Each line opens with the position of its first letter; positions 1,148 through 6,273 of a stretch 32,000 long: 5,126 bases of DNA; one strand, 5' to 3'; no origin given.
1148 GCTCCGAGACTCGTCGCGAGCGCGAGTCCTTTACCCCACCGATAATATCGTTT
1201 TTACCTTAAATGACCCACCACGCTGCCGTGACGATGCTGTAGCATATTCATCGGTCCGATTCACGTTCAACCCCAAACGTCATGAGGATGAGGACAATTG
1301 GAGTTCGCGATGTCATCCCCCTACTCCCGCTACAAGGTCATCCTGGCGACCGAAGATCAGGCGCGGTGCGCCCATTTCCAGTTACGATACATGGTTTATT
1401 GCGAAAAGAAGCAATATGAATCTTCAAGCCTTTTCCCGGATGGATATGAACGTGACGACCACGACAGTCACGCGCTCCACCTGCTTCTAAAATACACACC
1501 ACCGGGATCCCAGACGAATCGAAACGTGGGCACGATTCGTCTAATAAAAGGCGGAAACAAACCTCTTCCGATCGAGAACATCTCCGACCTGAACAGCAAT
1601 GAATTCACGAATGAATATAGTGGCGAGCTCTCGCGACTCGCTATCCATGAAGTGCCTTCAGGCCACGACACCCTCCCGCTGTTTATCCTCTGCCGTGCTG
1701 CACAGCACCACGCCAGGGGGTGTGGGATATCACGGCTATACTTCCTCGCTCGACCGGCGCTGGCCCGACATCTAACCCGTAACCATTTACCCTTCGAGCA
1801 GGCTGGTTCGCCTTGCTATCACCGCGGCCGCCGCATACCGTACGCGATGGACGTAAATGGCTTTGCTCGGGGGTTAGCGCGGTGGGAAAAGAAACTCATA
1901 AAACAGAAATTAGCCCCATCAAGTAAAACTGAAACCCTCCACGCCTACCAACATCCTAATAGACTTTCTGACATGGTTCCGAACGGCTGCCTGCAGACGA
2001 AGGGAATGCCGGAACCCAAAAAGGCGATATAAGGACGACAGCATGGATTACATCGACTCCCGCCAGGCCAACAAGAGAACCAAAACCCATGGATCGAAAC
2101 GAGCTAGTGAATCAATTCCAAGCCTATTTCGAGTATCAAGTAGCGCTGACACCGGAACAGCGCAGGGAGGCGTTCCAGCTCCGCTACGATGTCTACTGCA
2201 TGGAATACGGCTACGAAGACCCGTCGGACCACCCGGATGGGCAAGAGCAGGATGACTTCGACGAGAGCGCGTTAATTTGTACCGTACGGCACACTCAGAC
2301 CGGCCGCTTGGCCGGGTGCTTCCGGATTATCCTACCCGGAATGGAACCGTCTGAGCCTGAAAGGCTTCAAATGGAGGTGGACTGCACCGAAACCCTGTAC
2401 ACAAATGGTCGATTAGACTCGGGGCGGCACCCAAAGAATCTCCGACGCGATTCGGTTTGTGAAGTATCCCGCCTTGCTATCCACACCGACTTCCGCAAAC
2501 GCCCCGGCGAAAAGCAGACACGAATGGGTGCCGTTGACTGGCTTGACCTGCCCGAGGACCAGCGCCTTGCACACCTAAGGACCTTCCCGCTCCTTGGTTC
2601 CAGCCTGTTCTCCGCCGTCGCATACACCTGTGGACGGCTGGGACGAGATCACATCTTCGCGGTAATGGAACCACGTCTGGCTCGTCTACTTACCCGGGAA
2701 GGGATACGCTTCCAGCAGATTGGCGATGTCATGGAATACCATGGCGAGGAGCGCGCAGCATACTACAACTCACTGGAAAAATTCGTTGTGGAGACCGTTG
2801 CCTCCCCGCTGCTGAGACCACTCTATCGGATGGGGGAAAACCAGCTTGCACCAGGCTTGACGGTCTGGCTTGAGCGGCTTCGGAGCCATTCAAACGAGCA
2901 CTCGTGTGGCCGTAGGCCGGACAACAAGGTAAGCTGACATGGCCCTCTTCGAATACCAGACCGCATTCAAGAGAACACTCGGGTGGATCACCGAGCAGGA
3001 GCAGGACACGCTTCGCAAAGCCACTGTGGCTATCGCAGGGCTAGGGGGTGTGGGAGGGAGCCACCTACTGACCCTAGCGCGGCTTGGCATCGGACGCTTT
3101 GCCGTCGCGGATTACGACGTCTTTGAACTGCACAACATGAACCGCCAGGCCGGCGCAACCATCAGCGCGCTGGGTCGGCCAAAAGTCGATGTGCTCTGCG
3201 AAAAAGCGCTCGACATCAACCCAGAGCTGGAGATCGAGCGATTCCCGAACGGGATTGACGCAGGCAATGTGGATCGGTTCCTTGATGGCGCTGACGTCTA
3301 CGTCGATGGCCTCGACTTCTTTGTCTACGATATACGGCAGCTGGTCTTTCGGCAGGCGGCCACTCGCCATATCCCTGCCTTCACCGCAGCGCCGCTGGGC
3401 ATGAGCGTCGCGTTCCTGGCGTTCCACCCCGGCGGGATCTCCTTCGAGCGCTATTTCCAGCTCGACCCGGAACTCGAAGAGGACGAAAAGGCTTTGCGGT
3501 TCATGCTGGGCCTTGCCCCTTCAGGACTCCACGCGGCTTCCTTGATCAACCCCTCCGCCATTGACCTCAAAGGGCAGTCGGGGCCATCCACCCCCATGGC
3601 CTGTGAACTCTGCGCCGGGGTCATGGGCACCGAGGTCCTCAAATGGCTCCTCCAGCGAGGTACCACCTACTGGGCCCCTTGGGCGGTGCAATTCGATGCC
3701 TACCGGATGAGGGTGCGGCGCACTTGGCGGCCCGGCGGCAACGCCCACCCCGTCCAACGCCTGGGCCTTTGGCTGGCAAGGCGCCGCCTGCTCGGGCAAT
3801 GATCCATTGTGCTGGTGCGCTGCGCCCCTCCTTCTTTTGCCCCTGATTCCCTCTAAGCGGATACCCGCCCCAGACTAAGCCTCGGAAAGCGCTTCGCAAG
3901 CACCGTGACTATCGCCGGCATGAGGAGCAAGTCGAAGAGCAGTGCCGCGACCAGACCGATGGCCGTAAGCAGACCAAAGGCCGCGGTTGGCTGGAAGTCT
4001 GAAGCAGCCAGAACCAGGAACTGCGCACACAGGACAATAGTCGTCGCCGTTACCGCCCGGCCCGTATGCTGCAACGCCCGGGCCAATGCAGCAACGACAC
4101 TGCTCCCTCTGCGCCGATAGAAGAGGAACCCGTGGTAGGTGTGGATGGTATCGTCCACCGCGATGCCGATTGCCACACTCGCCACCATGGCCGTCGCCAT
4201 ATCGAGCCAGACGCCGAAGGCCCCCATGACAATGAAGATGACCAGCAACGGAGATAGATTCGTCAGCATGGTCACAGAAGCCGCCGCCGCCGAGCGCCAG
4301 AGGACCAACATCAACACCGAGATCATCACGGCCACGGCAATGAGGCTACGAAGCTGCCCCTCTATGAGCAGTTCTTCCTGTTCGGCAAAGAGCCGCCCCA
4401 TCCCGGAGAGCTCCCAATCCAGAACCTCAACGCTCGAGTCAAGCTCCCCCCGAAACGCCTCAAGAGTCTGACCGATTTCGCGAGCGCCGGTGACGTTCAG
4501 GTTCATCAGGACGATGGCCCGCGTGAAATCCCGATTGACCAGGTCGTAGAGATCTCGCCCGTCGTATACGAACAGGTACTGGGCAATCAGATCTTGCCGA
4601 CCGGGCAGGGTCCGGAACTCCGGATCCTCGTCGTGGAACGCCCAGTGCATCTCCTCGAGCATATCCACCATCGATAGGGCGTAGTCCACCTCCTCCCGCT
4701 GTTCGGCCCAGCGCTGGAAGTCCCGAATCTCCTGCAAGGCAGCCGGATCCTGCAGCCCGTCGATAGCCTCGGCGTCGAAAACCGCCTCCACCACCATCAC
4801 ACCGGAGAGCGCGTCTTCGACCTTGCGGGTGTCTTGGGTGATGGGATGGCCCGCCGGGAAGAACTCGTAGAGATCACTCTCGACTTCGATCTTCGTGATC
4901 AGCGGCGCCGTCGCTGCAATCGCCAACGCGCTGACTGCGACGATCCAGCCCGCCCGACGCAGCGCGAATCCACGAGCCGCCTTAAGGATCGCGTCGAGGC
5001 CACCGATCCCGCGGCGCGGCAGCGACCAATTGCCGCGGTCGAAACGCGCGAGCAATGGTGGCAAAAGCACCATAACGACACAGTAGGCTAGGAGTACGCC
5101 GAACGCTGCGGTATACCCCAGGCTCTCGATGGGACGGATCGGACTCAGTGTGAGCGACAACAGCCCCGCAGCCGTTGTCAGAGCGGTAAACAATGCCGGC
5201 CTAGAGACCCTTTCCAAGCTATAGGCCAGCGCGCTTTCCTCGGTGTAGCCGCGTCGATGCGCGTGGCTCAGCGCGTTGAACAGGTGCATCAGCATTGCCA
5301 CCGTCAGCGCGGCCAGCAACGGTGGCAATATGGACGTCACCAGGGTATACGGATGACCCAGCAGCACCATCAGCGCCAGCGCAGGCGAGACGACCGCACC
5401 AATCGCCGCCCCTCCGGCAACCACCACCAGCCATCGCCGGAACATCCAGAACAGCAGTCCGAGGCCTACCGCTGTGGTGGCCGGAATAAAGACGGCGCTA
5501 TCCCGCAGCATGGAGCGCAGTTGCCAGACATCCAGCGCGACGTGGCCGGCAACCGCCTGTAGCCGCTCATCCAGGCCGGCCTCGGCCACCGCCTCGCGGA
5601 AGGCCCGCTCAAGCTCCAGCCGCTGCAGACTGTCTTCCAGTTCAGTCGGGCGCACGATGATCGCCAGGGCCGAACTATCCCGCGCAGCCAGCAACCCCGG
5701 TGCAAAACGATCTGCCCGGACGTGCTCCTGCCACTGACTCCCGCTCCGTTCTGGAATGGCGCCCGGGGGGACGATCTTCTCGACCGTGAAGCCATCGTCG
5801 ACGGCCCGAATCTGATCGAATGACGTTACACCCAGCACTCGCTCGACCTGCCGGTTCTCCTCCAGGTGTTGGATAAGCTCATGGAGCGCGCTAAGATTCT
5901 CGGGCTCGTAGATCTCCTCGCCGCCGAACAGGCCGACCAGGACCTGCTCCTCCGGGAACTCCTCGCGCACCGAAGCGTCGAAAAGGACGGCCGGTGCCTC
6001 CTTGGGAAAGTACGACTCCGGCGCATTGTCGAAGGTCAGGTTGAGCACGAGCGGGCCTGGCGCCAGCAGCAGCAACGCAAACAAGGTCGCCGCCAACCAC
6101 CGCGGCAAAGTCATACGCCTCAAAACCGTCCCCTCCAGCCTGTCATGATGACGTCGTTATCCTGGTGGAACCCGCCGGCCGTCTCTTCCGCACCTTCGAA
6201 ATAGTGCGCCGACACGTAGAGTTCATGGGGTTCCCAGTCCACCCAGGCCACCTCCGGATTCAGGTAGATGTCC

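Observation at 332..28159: Six sigma-54 promoters share an upstream YGT-N11-ACR dyad at helically phased distances: a candidate PrsR regulon map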

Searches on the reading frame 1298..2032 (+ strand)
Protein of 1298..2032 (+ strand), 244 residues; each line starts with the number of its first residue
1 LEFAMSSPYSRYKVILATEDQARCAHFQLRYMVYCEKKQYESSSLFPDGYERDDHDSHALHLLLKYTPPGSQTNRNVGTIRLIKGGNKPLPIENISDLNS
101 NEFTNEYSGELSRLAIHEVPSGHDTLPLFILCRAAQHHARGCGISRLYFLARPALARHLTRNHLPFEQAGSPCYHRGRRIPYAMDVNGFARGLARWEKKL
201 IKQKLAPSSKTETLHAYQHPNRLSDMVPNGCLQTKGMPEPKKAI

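Call 5: search_protein_families(library=ncbifam, proteins=[window:1298-2032:+], max_evalue=0.001)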
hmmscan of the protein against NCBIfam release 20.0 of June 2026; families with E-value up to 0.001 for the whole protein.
window:1298-2032:+ (244 aa): 1 family
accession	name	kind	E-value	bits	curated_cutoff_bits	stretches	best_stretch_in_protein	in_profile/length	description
TIGR03694.1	exosort_acyl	subfamily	2.3e-34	118.9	111.95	2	11-117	7-120/241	PEP-CTERM/exosortase system-associated acyltransferase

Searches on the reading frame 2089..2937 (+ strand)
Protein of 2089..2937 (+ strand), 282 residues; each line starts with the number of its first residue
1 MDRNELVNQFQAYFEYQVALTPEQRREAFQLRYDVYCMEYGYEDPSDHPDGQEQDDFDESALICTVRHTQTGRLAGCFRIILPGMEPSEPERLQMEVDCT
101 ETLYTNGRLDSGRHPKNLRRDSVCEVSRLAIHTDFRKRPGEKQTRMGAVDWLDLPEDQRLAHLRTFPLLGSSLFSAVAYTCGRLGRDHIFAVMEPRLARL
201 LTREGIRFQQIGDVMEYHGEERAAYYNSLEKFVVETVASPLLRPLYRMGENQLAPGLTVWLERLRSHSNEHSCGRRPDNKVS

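Call 5: search_protein_families(library=ncbifam, proteins=[window:2089-2937:+], max_evalue=0.001)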
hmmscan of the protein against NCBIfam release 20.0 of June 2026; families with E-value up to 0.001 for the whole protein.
window:2089-2937:+ (282 aa): 3 families
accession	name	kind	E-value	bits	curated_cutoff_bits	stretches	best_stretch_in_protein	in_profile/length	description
TIGR03694.1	exosort_acyl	subfamily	8.2e-53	179.3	111.95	1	8-234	2-220/241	PEP-CTERM/exosortase system-associated acyltransferase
NF010408.0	PRK13834.1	subfamily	2.4e-05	24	292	1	27-142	20-118/207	acyl-homoserine-lactone synthase TraI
NF052554.1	OrAlActfOlsBRHOCB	equivalog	0.00037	20.3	350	0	11-80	5-80/256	L-ornithine N(alpha)-acyltransferase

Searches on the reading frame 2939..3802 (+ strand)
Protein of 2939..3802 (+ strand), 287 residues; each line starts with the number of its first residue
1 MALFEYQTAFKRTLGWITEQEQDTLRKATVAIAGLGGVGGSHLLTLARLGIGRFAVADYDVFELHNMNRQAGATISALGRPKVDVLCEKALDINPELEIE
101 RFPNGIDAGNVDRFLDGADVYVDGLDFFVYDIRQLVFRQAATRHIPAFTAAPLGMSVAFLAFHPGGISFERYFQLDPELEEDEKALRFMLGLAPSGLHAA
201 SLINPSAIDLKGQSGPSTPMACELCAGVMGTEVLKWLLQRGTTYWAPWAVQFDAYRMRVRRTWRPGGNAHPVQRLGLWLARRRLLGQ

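Call 5: search_protein_families(library=ncbifam, proteins=[window:2939-3802:+], max_evalue=0.001)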
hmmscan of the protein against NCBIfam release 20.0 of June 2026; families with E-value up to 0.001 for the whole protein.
window:2939-3802:+ (287 aa): 21 families
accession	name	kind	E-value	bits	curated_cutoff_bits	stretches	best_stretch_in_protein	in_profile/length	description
NF006077.0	PRK08223.1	equivalog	1.6e-142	473.8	266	1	1-285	2-286/296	hypothetical protein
NF011424.0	PRK14851.1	subfamily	3.7e-92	309.4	1170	1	7-282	23-297/679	hypothetical protein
NF011425.0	PRK14852.1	equivalog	3.2e-72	243.8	1337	1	8-286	313-590/989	hypothetical protein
NF006395.0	PRK08644.1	equivalog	1.3e-25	90.3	159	1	17-126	20-128/215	sulfur carrier protein ThiS adenylyltransferase ThiF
TIGR02356.1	adenyl_thiF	equivalog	8.2e-23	80.9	275.25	1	14-178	8-171/203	thiazole biosynthesis adenylyltransferase ThiF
TIGR02354.1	thiF_fam2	equivalog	1.9e-22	80.2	152.2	1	18-126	12-119/200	thiamine biosynthesis protein ThiF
NF006444.0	PRK08762.1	equivalog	3.2e-21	75.4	449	1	15-151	135-269/387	molybdopterin-synthase adenylyltransferase MoeB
NF005901.0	PRK07877.1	equivalog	7.2e-21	74.1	476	1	16-149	96-226/722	Rv1355c family protein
NF004281.0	PRK05690.1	subfamily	5.4e-19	68.4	266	1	18-155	23-158/250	molybdopterin-synthase adenylyltransferase MoeB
NF004111.0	PRK05600.1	equivalog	4e-18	65.7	437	1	15-136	29-148/371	ThiF family adenylyltransferase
NF047750.1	SAMPActivE1UbaA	equivalog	1.8e-17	63.6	450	1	20-148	25-151/270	SAMP-activating enzyme E1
NF005646.0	PRK07411.1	equivalog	4.1e-17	62.4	633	1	20-129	31-140/390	molybdopterin-synthase adenylyltransferase MoeB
NF006204.0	PRK08328.1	equivalog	1.9e-15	57.1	339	1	10-165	10-164/231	hypothetical protein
TIGR02355.1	moeB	equivalog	3.9e-15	55.9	376.55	1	21-155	18-150/240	molybdopterin-synthase adenylyltransferase MoeB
NF005902.0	PRK07878.1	equivalog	1.9e-14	53.4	647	1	20-136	35-149/392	adenylyltransferase/sulfurtransferase MoeZ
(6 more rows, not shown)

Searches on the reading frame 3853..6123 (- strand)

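Call 5: search_protein_families(library=ncbifam, proteins=[window:3853-6123:-], max_evalue=0.001)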
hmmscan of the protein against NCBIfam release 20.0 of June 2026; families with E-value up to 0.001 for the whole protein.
window:3853-6123:- (756 aa): 7 families
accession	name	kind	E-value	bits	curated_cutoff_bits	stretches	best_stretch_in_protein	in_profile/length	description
TIGR00921.1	2A067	subfamily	3.6e-48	164.2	351.9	1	11-740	9-732/733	hydrophobe/amphiphile efflux-3 (HAE3) family transporter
TIGR00833.1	actII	subfamily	1.1e-30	106.6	874.7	2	143-472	108-442/910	MMPL family RND transporter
TIGR03480.1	HpnN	hypoth_equivalog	3.2e-19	68.4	751.85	2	155-416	213-473/862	hopanoid biosynthesis associated RND transporter like protein HpnN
NF052374.1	HopndTporHpnN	equivalog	7e-09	34.3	1100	2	172-414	234-474/858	hopanoid transporter HpnN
TIGR00918.1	2A060602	subfamily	2.7e-05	22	1120.4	0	233-359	429-555/1145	transmembrane receptor Patched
NF052608.1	TrhMmycExpMmpL3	equivalog_domain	0.00086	17.7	1400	0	531-749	128-348/992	trehalose monomycolate exporter MmpL3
NF006354.0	PRK08578.1-2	equivalog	0.00099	18.6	353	1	586-735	123-268/296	preprotein translocase subunit SecF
